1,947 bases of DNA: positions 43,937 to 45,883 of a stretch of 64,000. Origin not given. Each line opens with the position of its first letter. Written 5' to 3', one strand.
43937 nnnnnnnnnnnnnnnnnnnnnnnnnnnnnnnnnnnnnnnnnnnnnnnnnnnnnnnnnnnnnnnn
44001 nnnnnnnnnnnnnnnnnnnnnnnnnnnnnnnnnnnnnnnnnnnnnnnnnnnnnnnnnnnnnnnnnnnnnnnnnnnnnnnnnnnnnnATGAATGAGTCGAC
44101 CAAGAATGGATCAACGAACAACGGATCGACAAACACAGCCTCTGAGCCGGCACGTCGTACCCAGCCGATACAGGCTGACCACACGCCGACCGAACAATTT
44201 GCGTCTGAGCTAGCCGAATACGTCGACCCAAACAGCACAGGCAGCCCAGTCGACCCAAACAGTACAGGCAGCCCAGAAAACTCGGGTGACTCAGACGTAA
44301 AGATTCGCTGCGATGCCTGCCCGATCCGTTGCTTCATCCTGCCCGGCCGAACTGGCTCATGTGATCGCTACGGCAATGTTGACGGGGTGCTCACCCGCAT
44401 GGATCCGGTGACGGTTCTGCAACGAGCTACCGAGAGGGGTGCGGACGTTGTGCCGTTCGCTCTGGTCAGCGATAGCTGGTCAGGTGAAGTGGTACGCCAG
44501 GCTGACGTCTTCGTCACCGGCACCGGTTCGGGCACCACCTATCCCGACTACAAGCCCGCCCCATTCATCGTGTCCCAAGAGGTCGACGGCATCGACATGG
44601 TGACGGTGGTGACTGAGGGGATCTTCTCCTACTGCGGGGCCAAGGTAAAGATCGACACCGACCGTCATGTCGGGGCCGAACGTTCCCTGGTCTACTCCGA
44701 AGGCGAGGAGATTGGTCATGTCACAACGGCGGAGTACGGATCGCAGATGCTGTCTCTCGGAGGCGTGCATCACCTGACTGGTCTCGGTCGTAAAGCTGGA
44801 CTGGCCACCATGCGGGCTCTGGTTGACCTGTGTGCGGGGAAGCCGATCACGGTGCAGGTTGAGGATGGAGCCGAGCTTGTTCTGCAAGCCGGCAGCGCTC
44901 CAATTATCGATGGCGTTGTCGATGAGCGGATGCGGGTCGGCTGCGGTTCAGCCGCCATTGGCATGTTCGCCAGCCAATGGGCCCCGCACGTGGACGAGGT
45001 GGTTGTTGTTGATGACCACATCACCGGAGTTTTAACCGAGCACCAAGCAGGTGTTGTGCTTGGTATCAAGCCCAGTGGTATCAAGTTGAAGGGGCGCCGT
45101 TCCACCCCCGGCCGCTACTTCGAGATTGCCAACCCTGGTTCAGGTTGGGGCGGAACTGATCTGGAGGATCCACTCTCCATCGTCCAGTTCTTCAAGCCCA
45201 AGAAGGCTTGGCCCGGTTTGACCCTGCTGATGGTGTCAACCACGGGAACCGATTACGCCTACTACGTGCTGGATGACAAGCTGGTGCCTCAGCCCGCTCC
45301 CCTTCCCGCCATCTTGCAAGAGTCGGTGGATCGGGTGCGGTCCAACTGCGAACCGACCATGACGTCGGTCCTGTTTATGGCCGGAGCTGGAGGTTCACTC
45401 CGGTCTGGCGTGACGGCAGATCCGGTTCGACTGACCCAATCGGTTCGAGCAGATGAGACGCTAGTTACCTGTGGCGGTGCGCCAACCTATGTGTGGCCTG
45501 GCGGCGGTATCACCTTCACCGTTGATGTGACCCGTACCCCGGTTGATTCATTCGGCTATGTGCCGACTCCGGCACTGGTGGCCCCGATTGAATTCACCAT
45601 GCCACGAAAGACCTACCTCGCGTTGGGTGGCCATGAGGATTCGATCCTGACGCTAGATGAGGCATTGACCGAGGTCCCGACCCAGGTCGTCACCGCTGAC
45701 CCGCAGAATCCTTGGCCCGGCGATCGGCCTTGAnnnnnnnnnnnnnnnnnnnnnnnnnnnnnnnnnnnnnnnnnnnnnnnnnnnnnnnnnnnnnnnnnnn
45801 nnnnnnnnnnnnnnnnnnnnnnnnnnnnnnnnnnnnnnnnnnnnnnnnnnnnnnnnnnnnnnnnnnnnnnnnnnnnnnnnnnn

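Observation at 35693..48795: Hybrid nicotinate-type N-heterocycle catabolic island with a predicted MmsA-type shortcut from 2-formylglutarate to glutaryl-CoA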

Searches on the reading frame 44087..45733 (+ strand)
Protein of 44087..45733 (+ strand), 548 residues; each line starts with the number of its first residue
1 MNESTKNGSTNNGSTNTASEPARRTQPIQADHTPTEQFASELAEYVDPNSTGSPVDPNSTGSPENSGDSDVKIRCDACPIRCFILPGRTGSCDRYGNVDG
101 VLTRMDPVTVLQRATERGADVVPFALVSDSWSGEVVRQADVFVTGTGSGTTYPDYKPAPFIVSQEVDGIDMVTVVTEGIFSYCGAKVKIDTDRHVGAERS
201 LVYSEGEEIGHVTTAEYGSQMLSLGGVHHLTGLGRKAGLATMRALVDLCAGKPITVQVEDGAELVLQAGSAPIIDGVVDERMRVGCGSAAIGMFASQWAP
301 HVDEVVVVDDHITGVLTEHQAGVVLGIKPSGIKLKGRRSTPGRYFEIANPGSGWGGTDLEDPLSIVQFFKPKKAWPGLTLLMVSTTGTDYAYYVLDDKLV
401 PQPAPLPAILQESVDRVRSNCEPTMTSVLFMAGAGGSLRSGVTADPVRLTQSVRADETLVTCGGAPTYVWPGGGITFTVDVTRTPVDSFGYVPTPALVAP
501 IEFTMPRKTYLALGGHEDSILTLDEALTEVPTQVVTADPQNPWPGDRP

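Call 3: search_protein_families(library=pfam, proteins=[window:44087-45733:+])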
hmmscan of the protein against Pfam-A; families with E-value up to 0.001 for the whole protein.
window:44087-45733:+ (548 aa): 0 families

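Call 4: search_protein_families(library=ncbifam, proteins=[window:44087-45733:+])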
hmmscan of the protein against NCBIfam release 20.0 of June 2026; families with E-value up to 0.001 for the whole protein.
window:44087-45733:+ (548 aa): 0 families

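Call 6: search_solved_structures(query=window:44087-45733:+, max_evalue=1, show_alignments=1)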
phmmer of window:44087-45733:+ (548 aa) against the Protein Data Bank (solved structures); distinct sequences matched with E-value up to 1: 0.

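Call 9: find_homologous_proteins(query=window:44087-45733:+)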
Query window:44087-45733:+ (548 aa): 8000 proteins with E <= 0.001 among 8000 candidates; the best 120 are listed.
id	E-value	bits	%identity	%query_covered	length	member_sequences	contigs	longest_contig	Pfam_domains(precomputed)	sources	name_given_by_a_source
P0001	0.0e+0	1041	88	96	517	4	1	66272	-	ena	-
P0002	1.8e-279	946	85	87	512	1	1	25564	-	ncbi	-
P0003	2.3e-275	933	78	97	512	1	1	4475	-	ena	-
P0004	3.9e-266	902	78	95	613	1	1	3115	-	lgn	-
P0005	6.9e-265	898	78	95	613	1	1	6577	-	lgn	-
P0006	2.2e-263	893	-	-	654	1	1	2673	-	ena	-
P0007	1.6e-258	877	77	90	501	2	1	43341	-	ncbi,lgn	-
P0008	8.1e-257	871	77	90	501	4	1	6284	-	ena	-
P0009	1.3e-255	867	77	92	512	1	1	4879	-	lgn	-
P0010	2.5e-254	863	77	90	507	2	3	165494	-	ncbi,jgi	-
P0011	2.9e-253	860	76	90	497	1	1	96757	-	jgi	jgi:hypothetical protein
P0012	4.6e-251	852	77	87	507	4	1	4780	-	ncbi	-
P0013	5.7e-251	852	75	90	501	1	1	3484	-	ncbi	-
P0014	1.2e-250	851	75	90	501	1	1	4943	-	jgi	jgi:hypothetical protein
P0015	1.8e-250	850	78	86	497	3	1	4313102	-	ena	-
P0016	6.0e-246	835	73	90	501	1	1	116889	-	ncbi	-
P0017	3.5e-245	833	76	88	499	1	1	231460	-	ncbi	-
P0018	3.9e-234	796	73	87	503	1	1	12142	-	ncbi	-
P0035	2.8e-212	724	70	83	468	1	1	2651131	-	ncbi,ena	-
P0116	1.3e-206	706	64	87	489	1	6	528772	-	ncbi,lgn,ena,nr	ncbi:MAG: 6-hydroxynicotinate reductase [Acidobacteriia bacterium]|nr:6-hydroxynicotinate reductase 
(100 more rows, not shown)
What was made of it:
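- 44087..45733 (+): 6-hydroxynicotinate reductase (Hnr) homologue. It lacks the N-terminal 2x[4Fe-4S] ferredoxin domain. Its first ~70 residues are low-complexity. More than 8000 homologues, many named 6-hydroxynicotinate reductase (call 9).
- Homologues are named 6-hydroxynicotinate reductase (call 9).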

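Call 24: find_encoding_contigs(protein=P0015, flank=10000, max_places=2)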
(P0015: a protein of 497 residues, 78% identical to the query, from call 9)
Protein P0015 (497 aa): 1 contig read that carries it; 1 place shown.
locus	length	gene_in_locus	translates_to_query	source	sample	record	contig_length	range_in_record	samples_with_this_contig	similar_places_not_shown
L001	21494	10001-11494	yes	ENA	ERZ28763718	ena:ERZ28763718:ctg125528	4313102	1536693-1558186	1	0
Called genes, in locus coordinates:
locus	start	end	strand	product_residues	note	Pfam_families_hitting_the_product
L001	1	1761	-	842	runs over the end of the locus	-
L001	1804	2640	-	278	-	PF00535:Glycos_transf_2, PF10111:Glyco_tranf_2_2 (faint), PF13641:Glyco_tranf_2_3 (faint)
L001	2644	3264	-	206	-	PF20706:GT4-conflict, PF00534:Glycos_transf_1, PF13692:Glyco_trans_1_4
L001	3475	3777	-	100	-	PF13439:Glyco_transf_4 (weak)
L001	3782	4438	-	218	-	-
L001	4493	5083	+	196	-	PF01135:PCMT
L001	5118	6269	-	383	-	PF07969:Amidohydro_3 (faint), PF01979:Amidohydro_1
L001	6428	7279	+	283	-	PF00941:FAD_binding_5, PF03450:CO_deh_flav_C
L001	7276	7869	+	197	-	PF00111:Fer2 (weak), PF01799:Fer2_2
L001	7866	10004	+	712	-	PF01315:Ald_Xan_dh_C, PF02738:MoCoBD_1, PF20256:MoCoBD_2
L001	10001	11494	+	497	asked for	-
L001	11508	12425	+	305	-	PF27030:AbpE_bact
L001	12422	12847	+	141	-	PF01047:MarR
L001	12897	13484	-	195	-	PF06684:AA_synth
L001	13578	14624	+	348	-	PF00106:adh_short (weak), PF01073:3Beta_HSD, PF01370:Epimerase, PF02719:Polysacc_synt_2 (weak), PF05368:NmrA, PF07993:NAD_binding_4, PF13460:NAD_binding_10, PF16363:GDP_Man_Dehyd, +1 more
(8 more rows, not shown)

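Call 25: find_encoding_contigs(protein=P0116, flank=10000, max_places=2)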
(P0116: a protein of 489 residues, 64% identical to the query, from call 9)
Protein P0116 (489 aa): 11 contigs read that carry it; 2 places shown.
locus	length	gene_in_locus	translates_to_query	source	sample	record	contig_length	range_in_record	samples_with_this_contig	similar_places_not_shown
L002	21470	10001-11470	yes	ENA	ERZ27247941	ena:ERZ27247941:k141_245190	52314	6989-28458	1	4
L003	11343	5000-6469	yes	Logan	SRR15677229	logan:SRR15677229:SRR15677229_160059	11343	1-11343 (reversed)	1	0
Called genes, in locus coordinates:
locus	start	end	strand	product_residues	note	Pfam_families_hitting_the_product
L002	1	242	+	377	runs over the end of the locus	PF12679:ABC2_membrane_2, PF12698:ABC2_membrane_3, PF01061:ABC2_membrane, PF12730:ABC2_membrane_4 (weak)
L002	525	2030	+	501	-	PF00171:Aldedh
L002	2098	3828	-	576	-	PF07969:Amidohydro_3, PF01979:Amidohydro_1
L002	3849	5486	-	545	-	PF01268:FTHFS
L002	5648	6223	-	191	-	PF00156:Pribosyltran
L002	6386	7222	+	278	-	PF00941:FAD_binding_5, PF03450:CO_deh_flav_C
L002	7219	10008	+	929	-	PF01799:Fer2_2, PF01315:Ald_Xan_dh_C (weak), PF02738:MoCoBD_1, PF20256:MoCoBD_2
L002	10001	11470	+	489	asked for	-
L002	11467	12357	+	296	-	PF27030:AbpE_bact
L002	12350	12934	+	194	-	PF06684:AA_synth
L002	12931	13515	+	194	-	PF06684:AA_synth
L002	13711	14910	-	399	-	PF07969:Amidohydro_3 (faint), PF01979:Amidohydro_1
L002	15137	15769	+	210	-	PF00857:Isochorismatase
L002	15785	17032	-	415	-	PF01773:Nucleos_tra2_N, PF07670:Gate, PF07662:Nucleos_tra2_C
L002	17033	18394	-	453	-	PF02885:Glycos_trans_3N, PF00591:Glycos_transf_3, PF07831:PYNP_C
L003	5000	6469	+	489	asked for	-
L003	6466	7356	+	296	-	PF27030:AbpE_bact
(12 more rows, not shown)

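Call 30: find_encoding_contigs(protein=P0001, flank=10000, max_places=2)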
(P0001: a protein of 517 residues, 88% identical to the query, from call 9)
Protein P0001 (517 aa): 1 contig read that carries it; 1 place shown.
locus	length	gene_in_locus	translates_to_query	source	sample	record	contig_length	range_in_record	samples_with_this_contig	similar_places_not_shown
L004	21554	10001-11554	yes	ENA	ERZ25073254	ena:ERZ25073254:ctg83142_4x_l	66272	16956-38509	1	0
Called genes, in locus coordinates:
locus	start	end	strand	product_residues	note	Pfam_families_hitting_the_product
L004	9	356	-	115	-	-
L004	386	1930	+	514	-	PF01966:HD, PF13487:HD_5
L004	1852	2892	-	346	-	PF00296:Bac_luciferase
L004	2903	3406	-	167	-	PF10604:Polyketide_cyc2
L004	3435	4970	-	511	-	PF00171:Aldedh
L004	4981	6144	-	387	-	PF01979:Amidohydro_1 (weak), PF07969:Amidohydro_3 (faint)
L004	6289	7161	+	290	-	PF00941:FAD_binding_5, PF03450:CO_deh_flav_C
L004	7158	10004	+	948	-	PF00111:Fer2 (weak), PF01799:Fer2_2, PF01315:Ald_Xan_dh_C, PF02738:MoCoBD_1, PF20256:MoCoBD_2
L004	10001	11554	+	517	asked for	-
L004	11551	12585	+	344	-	PF27030:AbpE_bact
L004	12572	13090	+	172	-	PF01047:MarR, PF12802:MarR_2, PF22381:Staph_reg_Sar_Rot (weak)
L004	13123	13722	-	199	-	PF06684:AA_synth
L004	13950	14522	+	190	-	PF00857:Isochorismatase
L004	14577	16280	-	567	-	PF02720:DUF222 (faint), PF01844:HNH (faint)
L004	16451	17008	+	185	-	PF04978:MST, PF12867:DinB_2 (weak)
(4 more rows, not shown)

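Call 31: find_encoding_contigs(protein=P0035, flank=10000, max_places=2)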
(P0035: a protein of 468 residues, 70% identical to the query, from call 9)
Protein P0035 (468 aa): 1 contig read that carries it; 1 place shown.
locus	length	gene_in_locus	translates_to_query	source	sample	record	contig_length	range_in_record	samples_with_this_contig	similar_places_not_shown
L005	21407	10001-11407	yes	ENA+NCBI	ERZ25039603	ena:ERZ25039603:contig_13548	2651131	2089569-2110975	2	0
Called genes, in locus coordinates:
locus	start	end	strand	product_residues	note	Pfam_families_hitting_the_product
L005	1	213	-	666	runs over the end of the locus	PF07719:TPR_2 (faint), PF13181:TPR_8 (faint), PF13424:TPR_12, PF17874:TPR_MalT, PF13424:TPR_12 (weak)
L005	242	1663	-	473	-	PF13240:Zn_Ribbon_1 (weak), PF00211:Guanylate_cyc, PF13191:AAA_16, PF13401:AAA_22 (faint)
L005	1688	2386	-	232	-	PF09362:DUF1996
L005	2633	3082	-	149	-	PF00072:Response_reg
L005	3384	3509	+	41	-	-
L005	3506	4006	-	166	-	-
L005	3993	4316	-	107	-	PF12844:HTH_19 (weak), PF13560:HTH_31, PF01381:HTH_3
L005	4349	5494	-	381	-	PF01571:GCV_T, PF08669:GCV_T_C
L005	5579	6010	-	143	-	PF01850:PIN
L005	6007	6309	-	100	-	PF02604:PhdYeFM_antitox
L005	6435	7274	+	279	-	PF00941:FAD_binding_5, PF03450:CO_deh_flav_C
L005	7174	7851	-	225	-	-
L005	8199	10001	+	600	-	PF02738:MoCoBD_1, PF20256:MoCoBD_2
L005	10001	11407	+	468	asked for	-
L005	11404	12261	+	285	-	PF27030:AbpE_bact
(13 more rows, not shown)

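Call 32: search_protein_representatives(protein=window:44087-45733:+)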
Query: 548 residues. Proteins with E-value up to 0.001 (for the whole library): 1220; up to 1e-10: 763; up to 1e-30: 247. The best 150 are listed.
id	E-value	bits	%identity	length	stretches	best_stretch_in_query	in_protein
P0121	7.5e-186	635.4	60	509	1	71-544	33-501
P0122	7.1e-143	493.5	65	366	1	65-395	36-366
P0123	1.8e-136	472.4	63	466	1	70-398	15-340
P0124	4.2e-131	454.7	59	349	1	204-544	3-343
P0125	3.3e-113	395.6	45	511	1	69-523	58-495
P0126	8.0e-106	371.2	44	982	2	208-525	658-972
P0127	3.3e-105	369.2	44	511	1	73-529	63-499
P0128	3.8e-104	365.7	47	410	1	142-525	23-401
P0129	4.2e-104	365.5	43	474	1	68-528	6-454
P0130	2.0e-102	360.0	42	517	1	69-527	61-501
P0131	5.3e-96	338.8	44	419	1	142-531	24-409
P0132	2.2e-95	336.8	40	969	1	72-512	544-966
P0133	2.8e-93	329.8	41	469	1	73-529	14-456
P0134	4.3e-93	329.2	43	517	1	73-525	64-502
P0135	3.2e-92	326.3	40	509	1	71-532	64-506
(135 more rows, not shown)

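Call 34: find_related_loci(query=A1, collection=genome_contigs, flank=10000)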
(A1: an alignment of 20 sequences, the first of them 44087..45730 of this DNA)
Query A1 (548 aa) in genome_contigs; peptide patterns used: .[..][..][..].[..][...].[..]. (x = any residue, [..] = any of these).
600 stretches matched a pattern (row limit reached: there are more); 595 encode a relative of the query (tblastn E <= 1e-3); the best 80 are kept; 80 distinct loci.
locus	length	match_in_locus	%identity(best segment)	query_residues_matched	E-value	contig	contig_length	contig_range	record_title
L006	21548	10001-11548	60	32-544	0e+0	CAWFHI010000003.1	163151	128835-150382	MAG: uncultured Alphaproteobacteria bacterium isolate MFD02579.bin.1.39 genome assembly, contig: contig_13993, whole gen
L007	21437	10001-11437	62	65-544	0e+0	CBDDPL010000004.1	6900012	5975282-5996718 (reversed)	MAG: Denitrobaculum sp. isolate 3be665f0-f184-4678-b6b7-05c68c88e287 genome assembly, contig: chromosome_2, whole genome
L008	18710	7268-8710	64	64-544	0e+0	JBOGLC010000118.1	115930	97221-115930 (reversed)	MAG: Terriglobales bacterium isolate TC-S_metawrap_bin.8 k127_410131, whole genome shotgun sequence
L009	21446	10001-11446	63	69-544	0e+0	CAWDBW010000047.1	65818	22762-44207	MAG: uncultured Acidobacteriota bacterium isolate MFD01223.bin.1.127 genome assembly, contig: contig_30139, whole genome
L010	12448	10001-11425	65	70-544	0e+0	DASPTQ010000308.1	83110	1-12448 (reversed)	MAG TPA_asm: Terriglobales bacterium isolate SMAG_U12281 k141_1732708, whole genome shotgun sequence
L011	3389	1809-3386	60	34-544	0e+0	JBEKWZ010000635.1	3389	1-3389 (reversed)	MAG: Candidatus Sulfotelmatobacter sp. isolate SPRUCE 63 SPRUCE_63_635, whole genome shotgun sequence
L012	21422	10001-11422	64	69-544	0e+0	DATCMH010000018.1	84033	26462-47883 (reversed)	MAG TPA_asm: Beijerinckiaceae bacterium isolate SMAG_U7144 k141_29635, whole genome shotgun sequence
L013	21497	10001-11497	62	37-544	0e+0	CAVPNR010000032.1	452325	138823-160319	MAG: uncultured Acidobacteriaceae bacterium isolate MFD00008.bin.1.87 genome assembly, contig: contig_4903, whole genome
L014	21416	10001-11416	65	73-544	0e+0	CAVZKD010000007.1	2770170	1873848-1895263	MAG: uncultured Actinomycetes bacterium isolate MFD00962.bin.2.293 genome assembly, contig: contig_29796, whole genome s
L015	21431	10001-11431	65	69-544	0e+0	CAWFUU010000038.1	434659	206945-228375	MAG: uncultured Acidobacteriaceae bacterium isolate MFD09286.bin.1.47 genome assembly, contig: contig_69283, whole genom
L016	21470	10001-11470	61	58-544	0e+0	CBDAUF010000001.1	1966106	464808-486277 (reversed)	MAG: Alphaproteobacteria bacterium isolate da7f95fe-6377-4274-8bb6-9737539f4857 genome assembly, contig: contig_1, whole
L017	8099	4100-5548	61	58-544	0e+0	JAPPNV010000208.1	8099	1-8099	MAG: Rhodospirillales bacterium isolate RHO3_bin_80 NODE_10017_length_8099_cov_25.442193, whole genome shotgun sequence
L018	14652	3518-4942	64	70-544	0e+0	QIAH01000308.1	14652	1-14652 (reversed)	MAG: Acidobacteria bacterium isolate gp1 AA134 14_0903_12_20cm_scaffold_1565_curated, whole genome shotgun sequence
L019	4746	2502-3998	60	53-548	0e+0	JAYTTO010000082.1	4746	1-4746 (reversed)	MAG: Betaproteobacteria bacterium isolate GFS_541 GFS_541_81, whole genome shotgun sequence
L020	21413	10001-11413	63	72-544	0e+0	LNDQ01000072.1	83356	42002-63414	MAG: Betaproteobacteria bacterium Ga0077523 Ga0077523_1055.4, whole genome shotgun sequence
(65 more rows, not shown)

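Call 36: list_cluster_members(proteins=[P0002, P0007, P0010, P0016, P0017, P0018])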
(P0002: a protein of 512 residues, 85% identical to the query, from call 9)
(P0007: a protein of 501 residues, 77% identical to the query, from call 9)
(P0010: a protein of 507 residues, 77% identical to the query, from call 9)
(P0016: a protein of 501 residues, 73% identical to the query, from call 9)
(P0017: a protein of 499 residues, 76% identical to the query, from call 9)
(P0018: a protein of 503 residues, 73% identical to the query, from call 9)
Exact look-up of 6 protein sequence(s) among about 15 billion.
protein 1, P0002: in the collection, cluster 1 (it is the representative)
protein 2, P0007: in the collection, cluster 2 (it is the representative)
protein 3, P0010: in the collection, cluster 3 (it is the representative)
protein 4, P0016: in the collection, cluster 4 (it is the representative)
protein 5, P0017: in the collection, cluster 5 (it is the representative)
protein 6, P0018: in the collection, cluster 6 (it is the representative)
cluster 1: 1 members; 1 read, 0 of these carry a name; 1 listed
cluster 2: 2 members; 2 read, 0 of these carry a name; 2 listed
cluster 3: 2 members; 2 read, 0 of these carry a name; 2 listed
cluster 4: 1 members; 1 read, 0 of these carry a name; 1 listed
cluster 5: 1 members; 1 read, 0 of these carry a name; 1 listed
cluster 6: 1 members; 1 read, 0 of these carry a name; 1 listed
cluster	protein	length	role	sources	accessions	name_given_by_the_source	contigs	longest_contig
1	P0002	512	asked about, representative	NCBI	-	-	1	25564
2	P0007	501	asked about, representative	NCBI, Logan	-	-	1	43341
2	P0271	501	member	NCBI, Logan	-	-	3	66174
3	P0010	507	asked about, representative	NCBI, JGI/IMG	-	-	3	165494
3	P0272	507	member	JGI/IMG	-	-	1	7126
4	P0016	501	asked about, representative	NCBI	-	-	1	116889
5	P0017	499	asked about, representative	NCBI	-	-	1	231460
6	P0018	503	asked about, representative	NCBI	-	-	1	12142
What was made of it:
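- Tried and rejected: No names in clusters. list_cluster_members gave no names for the closest Hnr homologues (call 36).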

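Call 78: predict_structure(alignment_id=A3)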
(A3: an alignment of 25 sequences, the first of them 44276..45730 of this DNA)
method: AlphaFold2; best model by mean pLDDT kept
length: 485 residues; sequences in the alignment: 25
mean_pLDDT: 56.7   pTM: 0.46
mean pLDDT of the five models: 56.7, 52.8, 52.3, 52.3, 50.3
residues with pLDDT >= 90: 62; 70-90: 106; 50-70: 101; < 50: 216
segments of 3 or more residues with pLDDT < 50: 1-6, 15-18, 42-49, 55-120, 153-155, 221-224, 276-280, 366-444, 450-453, 456-485
pLDDT, mean of each block of 10 residues (from residue 1): 49 54 60 67 50 45 32 28 24 27 26 32 61 81 83 58 56 59 67 90 81 73 57 89 78 78 87 57 65 83 91 95 85 97 92 70 49 23 29 23 22 30 34 27 45 45 37 40 35
secondary structure, 60 per line:
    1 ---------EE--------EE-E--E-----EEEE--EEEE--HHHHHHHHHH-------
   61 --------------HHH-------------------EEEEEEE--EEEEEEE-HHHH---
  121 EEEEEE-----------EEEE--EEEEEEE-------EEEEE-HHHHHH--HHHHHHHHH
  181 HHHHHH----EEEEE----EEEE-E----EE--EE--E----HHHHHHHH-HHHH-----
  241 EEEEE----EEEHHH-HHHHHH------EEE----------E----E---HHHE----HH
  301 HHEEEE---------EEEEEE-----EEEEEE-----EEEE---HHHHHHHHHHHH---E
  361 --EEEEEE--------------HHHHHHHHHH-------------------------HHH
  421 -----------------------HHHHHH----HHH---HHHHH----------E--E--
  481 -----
elements in order: E32-35 E38-41 H44-53 E97-103 E106-112 H114-117 E121-126 E138-141 E144-150 E158-162 H164-169 H172-186 E191-195 E200-203 H223-230 H232-235 E241-245 E250-252 H257-262 E269-271 H299-302 E303-306 E316-321 E327-332 E338-341 H345-356 E363-368 H383-392 H444-449 H460-464
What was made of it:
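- Tried and rejected: The AlphaFold2 model from a 25-sequence alignment was poor (mean pLDDT 56.7, pTM 0.46; call 78).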

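Call 81: fold_search(model_id=the predicted structure, library=pdb)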
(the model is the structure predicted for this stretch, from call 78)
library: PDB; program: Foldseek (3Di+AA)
matches with E <= 10: 94; with E <= 0.001: 0
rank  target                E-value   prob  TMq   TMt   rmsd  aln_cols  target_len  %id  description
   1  6p4w_D                6.0e-01  0.04  0.09  0.11  17.5       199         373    8  XPB helicase in a complex with truncated Bax1 from Sulfurisphaera tokodaii at 2.96 Angstrom resolution (released 2020-06-03)
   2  3gir                  9.0e-01  0.11  0.11  0.14   9.8       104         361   17  Crystal structure of glycine cleavage system aminomethyltransferase T from Bartonella henselae (released 2009-03-17)
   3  6ic4_A                9.5e-01  0.12  0.08  0.20   7.5        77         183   14  Cryo-EM structure of the A. baumannii MLA complex at 8.7 A resolution (released 2019-01-23)
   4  6p4f_B                1.0e+00  0.03  0.09  0.11  18.0       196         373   10  Crystal structure of the XPB-Bax1-forked DNA ternary complex (released 2020-06-17)
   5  9a5z_B                1.2e+00  0.05  0.09  0.14  15.6       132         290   10  Integrative model of YPMB-MREC by crosslinking MS and deep learning (released 2024-09-18)
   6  3d37_A                1.2e+00  0.01  0.08  0.10  25.1       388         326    9  The crystal structure of the tail protein from Neisseria meningitidis MC58 (released 2008-07-08)
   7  8fxi_A                1.4e+00  0.02  0.08  0.07  13.0       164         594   12  Cryo-EM structure of Stanieria sp. CphA2 in complex with ADPCP and 4x(beta-Asp-Arg) (released 2023-06-14)
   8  8fxi_C                1.6e+00  0.02  0.09  0.07  13.2       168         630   12  Cryo-EM structure of Stanieria sp. CphA2 in complex with ADPCP and 4x(beta-Asp-Arg) (released 2023-06-14)
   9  5yxg_B                1.8e+00  0.02  0.07  0.10  14.2       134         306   13  Crystal structure of C-terminal fragment of SpaD from Lactobacillus rhamnosus GG generated by limited proteolysis (released 2018-06-20)
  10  2j5u_A                1.9e+00  0.03  0.06  0.13  13.6       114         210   16  MreC Lysteria monocytogenes (released 2006-12-11)
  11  7d06_G                2.0e+00  0.09  0.08  0.18   7.5        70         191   14  Cryo EM structure of the nucleotide free Acinetobacter MlaFEDB complex (released 2020-12-16)
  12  8fxi_B                2.2e+00  0.02  0.09  0.08  12.9       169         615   11  Cryo-EM structure of Stanieria sp. CphA2 in complex with ADPCP and 4x(beta-Asp-Arg) (released 2023-06-14)
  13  6qe3                  2.3e+00  0.12  0.10  0.15   4.5        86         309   10  Re-refinement of 6ESR human IBA57 at 1.75 A resolution (released 2019-03-13)
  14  5yxg_A                2.3e+00  0.02  0.08  0.12  13.9       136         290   10  Crystal structure of C-terminal fragment of SpaD from Lactobacillus rhamnosus GG generated by limited proteolysis (released 2018-06-20)
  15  8fkt_NH               2.3e+00  0.01  0.07  0.16  19.6       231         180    9  Human nucleolar pre-60S ribosomal subunit (State C1) (released 2023-07-12)
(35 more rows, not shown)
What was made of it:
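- Tried and rejected: Foldseek against the PDB gave nothing with E below 0.1 (call 81).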
